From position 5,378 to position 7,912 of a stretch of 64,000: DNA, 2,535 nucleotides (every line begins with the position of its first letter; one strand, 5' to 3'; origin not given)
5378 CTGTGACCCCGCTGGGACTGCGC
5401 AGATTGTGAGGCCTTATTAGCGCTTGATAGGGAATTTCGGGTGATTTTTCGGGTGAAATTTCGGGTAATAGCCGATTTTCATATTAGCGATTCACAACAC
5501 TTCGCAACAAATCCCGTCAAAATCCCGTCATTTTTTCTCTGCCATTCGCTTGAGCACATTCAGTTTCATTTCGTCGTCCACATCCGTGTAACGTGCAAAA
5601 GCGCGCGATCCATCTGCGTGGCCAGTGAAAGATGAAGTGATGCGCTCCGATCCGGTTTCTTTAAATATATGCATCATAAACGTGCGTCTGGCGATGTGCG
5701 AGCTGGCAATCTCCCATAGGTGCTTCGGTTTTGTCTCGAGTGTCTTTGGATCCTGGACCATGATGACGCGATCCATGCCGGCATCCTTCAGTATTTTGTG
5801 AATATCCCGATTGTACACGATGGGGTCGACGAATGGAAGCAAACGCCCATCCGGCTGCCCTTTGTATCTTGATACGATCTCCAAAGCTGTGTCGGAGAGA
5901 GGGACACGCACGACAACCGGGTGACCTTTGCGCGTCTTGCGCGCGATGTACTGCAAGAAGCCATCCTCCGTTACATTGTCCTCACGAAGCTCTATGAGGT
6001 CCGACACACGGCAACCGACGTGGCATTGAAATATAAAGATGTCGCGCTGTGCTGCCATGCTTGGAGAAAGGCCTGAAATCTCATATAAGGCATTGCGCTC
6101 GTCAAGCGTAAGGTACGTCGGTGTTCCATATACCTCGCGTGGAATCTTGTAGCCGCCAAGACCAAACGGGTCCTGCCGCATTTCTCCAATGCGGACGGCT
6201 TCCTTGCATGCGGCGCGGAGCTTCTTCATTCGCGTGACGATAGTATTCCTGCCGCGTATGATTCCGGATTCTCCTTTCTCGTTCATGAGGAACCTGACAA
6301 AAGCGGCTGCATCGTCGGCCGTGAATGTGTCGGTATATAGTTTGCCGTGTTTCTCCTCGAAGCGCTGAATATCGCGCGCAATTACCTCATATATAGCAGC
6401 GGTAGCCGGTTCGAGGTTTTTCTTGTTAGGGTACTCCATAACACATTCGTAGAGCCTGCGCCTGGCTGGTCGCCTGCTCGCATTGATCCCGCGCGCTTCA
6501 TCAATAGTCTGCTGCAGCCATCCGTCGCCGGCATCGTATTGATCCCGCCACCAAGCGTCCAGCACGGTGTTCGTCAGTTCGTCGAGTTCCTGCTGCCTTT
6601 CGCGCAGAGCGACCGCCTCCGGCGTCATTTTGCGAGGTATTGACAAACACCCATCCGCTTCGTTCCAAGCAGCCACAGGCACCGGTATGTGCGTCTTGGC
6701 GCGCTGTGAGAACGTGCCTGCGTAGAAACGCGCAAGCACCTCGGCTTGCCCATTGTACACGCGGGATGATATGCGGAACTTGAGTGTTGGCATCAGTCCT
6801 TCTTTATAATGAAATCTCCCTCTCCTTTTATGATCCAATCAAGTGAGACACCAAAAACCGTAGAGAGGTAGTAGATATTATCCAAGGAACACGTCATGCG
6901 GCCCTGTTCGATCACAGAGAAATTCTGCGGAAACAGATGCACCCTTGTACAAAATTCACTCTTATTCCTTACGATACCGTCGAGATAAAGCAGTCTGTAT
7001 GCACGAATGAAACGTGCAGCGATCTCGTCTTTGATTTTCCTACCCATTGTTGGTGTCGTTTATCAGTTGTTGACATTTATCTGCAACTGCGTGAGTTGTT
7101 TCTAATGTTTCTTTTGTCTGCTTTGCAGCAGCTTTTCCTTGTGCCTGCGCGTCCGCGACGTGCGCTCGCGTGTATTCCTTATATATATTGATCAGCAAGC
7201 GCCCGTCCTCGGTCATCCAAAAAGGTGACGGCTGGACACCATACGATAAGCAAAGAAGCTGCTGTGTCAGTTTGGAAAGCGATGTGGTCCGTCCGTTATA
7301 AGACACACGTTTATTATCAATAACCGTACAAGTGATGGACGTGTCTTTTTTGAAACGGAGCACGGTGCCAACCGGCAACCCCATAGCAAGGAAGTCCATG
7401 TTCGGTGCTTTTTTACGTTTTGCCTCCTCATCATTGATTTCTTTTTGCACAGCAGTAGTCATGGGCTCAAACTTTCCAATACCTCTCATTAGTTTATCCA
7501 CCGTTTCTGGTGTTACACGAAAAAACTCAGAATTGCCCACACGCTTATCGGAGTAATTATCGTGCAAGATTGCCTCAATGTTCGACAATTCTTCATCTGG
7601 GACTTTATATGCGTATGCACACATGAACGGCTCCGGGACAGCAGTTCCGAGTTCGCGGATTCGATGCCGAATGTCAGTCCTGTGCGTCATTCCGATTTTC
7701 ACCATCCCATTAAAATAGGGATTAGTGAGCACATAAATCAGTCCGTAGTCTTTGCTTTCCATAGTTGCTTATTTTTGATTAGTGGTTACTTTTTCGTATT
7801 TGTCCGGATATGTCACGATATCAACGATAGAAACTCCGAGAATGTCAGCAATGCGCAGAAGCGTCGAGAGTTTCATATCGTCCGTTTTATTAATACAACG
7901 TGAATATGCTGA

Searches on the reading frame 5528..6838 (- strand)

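Call 15: search_protein_families(library=phrogs, proteins=[window:5528-6838:-], max_evalue=0.001)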
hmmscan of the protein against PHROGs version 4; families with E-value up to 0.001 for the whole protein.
window:5528-6838:- (436 aa): 2 families
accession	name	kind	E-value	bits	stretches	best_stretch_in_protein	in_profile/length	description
phrog_1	-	integration and excision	7.2e-26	92.6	1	123-434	160-449/611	integrase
phrog_216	-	integration and excision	5e-16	59.7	1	204-434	18-238/301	integrase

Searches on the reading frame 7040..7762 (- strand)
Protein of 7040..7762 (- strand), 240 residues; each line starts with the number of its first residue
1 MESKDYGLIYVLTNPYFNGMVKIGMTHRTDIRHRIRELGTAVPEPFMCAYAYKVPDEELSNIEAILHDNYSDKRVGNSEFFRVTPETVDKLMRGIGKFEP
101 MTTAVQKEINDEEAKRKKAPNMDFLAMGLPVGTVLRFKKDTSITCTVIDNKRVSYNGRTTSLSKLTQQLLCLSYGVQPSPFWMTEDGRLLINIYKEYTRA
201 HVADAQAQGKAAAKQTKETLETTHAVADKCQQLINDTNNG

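Call 15: search_protein_families(library=phrogs, proteins=[window:7040-7762:-], max_evalue=0.001)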
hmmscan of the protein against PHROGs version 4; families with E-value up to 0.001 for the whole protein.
window:7040-7762:- (240 aa): 8 families
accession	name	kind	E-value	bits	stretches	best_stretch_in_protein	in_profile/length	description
phrog_16524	-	unknown function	5.8e-16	59.8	1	6-93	24-111/215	-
phrog_18781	-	unknown function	3.1e-14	53.8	1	2-162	2-174/222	-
phrog_8430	-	unknown function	5.1e-12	46.3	1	3-122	291-413/439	-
phrog_36333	-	unknown function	8.7e-10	39.5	1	5-97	2-94/199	-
phrog_8130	-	unknown function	1.2e-09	38.7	1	4-93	178-260/434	-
phrog_1847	-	unknown function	4.5e-07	30.1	1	9-92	352-440/474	-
phrog_5032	-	unknown function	3.8e-05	24.4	1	6-95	77-160/178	-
phrog_17889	-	DNA, RNA and nucleotide metabolism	0.00078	20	0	7-89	62-140/157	endonuclease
